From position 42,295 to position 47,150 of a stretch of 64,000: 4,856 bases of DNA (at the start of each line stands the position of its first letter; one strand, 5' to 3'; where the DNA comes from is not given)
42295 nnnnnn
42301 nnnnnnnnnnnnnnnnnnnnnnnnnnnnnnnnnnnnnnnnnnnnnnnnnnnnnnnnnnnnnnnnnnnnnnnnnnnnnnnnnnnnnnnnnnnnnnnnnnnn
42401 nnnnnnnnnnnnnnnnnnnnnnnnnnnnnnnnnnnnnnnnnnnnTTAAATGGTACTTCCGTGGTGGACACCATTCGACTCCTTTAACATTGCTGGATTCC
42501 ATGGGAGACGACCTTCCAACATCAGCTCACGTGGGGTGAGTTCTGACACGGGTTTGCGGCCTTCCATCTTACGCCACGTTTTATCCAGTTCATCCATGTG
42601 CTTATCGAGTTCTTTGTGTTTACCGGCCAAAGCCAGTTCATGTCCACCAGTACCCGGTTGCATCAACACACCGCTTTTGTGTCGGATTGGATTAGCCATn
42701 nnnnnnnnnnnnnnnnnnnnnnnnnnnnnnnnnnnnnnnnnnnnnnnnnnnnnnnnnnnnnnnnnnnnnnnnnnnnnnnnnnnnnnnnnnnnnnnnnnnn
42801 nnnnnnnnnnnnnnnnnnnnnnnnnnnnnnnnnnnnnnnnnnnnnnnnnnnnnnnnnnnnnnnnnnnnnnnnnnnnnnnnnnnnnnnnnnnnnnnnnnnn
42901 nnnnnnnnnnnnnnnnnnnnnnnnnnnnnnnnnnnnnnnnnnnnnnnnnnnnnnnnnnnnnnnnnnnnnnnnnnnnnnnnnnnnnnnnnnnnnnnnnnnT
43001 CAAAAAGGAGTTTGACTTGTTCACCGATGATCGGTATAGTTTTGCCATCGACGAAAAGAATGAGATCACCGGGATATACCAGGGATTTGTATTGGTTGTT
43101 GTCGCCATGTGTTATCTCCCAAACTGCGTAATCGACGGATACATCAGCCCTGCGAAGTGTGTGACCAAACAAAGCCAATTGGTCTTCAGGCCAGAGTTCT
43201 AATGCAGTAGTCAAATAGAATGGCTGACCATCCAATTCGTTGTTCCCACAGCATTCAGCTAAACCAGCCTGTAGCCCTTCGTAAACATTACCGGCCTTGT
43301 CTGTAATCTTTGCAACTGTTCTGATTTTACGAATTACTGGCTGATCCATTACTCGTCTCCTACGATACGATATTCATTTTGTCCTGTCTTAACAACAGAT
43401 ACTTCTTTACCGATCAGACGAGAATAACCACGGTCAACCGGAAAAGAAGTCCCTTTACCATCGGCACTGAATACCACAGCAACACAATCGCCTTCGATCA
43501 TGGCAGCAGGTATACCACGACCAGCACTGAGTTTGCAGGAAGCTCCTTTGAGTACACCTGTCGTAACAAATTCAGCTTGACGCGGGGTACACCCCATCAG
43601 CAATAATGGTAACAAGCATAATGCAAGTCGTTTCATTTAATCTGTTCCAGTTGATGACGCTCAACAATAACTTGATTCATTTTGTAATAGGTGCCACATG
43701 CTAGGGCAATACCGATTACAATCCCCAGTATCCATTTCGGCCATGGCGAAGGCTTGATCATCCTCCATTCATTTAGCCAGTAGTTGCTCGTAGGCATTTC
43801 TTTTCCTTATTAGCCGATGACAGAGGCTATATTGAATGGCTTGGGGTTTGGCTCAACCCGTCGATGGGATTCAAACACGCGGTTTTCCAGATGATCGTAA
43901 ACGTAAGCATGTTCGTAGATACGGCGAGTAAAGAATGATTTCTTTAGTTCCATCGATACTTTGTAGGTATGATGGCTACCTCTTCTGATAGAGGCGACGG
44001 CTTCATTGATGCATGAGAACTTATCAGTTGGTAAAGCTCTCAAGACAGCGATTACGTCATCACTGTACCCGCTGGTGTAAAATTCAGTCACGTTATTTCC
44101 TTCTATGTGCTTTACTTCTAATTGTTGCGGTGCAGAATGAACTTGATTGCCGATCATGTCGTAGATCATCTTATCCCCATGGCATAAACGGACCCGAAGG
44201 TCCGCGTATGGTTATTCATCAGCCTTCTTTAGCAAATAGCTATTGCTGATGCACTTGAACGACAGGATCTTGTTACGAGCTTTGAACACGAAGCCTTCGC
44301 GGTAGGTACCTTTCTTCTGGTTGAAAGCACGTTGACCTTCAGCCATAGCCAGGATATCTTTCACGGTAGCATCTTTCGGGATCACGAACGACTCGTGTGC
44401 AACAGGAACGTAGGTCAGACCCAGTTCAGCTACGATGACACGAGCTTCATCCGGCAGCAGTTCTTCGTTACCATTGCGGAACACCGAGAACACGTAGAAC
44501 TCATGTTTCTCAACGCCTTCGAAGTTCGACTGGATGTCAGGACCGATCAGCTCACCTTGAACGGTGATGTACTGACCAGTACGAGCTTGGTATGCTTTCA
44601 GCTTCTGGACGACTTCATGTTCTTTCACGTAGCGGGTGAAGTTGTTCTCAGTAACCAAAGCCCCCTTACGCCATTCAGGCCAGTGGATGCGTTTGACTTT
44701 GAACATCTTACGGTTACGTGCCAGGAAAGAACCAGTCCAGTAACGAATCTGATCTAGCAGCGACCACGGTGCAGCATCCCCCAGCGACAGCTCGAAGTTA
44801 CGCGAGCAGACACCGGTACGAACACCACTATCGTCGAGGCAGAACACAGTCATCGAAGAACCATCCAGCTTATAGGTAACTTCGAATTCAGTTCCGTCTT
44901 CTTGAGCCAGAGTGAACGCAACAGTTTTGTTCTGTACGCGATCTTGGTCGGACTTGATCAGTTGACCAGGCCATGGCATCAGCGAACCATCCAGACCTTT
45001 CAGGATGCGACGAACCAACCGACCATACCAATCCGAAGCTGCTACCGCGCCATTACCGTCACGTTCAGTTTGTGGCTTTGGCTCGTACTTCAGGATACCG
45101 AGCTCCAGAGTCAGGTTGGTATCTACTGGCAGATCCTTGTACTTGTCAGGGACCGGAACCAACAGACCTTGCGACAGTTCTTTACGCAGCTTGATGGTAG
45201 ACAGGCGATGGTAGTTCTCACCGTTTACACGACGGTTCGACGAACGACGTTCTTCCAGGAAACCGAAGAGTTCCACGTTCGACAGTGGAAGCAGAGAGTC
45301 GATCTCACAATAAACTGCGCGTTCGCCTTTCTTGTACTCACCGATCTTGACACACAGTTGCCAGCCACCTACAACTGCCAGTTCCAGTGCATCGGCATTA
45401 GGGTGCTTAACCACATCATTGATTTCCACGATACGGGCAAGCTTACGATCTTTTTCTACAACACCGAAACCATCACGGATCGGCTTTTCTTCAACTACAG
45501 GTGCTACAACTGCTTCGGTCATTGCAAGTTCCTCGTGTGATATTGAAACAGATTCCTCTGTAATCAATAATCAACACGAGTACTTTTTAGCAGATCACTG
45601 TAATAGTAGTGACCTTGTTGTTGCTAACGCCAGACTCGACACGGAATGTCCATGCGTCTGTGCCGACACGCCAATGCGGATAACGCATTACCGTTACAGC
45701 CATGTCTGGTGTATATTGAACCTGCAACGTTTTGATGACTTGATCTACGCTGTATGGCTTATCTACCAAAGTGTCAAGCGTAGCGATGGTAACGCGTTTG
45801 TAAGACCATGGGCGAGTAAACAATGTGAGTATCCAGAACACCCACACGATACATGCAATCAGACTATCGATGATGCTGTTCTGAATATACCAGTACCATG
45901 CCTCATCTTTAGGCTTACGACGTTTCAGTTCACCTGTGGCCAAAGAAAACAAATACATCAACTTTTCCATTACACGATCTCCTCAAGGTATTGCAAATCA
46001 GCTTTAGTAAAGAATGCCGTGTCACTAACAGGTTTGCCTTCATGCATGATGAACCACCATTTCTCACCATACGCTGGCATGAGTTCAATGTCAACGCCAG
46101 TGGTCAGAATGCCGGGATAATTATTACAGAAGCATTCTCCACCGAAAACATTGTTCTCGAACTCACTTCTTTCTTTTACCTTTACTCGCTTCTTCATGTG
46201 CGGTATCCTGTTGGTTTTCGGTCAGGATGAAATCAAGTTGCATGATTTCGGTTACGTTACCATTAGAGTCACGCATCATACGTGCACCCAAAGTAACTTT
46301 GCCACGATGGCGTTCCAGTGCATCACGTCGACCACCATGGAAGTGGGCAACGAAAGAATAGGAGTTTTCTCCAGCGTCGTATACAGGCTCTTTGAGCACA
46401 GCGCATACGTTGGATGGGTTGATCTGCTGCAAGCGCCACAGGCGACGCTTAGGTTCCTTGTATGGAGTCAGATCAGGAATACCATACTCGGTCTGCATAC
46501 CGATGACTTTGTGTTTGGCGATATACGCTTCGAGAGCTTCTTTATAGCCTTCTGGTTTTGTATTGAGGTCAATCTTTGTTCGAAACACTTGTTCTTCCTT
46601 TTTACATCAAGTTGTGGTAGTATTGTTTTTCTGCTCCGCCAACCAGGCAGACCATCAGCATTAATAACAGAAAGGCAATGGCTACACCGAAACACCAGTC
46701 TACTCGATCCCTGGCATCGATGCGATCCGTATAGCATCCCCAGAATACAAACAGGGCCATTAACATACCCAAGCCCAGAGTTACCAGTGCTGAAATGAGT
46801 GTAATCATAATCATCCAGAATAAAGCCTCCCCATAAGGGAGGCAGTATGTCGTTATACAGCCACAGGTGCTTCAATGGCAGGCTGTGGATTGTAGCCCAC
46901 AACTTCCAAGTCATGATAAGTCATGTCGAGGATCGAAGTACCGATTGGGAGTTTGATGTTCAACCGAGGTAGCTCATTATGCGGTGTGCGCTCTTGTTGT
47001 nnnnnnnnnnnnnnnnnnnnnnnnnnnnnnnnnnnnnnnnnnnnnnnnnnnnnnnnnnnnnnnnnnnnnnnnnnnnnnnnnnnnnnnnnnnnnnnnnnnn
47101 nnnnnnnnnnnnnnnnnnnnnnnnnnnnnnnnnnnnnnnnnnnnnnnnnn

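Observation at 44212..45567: Unusual domain fusion: EMAP/Myf-like tRNA-binding OB fold at the N-terminus of a KxDG RNA ligase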

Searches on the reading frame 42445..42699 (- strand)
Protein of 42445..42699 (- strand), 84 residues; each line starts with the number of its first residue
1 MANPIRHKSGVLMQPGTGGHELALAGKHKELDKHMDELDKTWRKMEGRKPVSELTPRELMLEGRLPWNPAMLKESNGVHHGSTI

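Call 56: search_protein_families(library=phrogs, proteins=[window:42445-42699:-], max_evalue=0.001)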
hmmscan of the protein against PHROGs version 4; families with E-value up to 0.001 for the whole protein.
window:42445-42699:- (84 aa): 1 family
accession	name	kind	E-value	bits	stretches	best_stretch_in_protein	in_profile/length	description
phrog_6391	-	unknown function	7.7e-09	36.6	1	5-48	6-48/49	-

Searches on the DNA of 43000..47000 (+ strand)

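Call 7: search_dna_similar(query=window:43000-47000:+, collection=phages, mode=near, max_rows=15)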
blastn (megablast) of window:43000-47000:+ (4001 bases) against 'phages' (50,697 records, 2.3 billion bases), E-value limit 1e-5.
Records with a match: 2; places in all: 2; records where one place covers at least 80% of the query: 0.
Best place of each record, by identity: 80-90% 1; 60-80% 1.
By first word of the organism name: Pseudomonas 2.
By host as written in the record: Pseudomonas syringae pv. tomato str. DC3000 1; Pseudomonas sp. 1.
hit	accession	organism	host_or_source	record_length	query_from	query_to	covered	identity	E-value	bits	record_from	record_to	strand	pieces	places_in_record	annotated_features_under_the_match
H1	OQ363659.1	Pseudomonas phage D6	Pseudomonas syringae pv. tomato str. ...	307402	1181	2632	36%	83.9%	0e+0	1373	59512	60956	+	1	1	RNA ligase | hypothetical protein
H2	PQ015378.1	Pseudomonas phage RVTF4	Pseudomonas sp.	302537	1262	2534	32%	78.9%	7e-155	840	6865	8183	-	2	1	RNA ligase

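Call 10: get_annotated_region(hit=H1, flank=8000)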
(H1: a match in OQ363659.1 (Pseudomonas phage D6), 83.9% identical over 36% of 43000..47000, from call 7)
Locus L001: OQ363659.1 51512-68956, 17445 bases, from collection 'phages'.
description: Pseudomonas phage D6, complete genome.
organism: Pseudomonas phage D6 (NCBI taxid 3025445)
taxonomy: Viruses; Duplodnaviria; Heunggongvirae; Uroviricota; Caudoviricetes
host: Pseudomonas syringae pv. tomato str. DC3000; source: -; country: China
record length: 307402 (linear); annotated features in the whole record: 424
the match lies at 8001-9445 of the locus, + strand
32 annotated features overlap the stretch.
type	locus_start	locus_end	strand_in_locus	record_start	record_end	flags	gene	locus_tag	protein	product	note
CDS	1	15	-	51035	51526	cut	-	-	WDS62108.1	hypothetical protein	-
CDS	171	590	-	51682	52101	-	-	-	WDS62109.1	hypothetical protein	-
CDS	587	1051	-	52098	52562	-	-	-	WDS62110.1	hypothetical protein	-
CDS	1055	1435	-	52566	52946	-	-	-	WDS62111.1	hypothetical protein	-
CDS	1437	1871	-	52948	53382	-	-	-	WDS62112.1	hypothetical protein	-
CDS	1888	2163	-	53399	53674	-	-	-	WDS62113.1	hypothetical protein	-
CDS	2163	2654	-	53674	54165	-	-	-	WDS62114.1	hypothetical protein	-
CDS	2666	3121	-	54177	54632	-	-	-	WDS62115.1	hypothetical protein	-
CDS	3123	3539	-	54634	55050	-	-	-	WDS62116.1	hypothetical protein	-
CDS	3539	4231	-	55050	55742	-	-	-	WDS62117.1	hypothetical protein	-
CDS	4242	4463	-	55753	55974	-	-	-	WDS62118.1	hypothetical protein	-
CDS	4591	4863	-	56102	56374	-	-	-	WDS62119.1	hypothetical protein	-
CDS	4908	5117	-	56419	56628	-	-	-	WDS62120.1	hypothetical protein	-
CDS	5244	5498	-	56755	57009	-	-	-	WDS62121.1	hypothetical protein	-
CDS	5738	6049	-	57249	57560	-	-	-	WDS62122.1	hypothetical protein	-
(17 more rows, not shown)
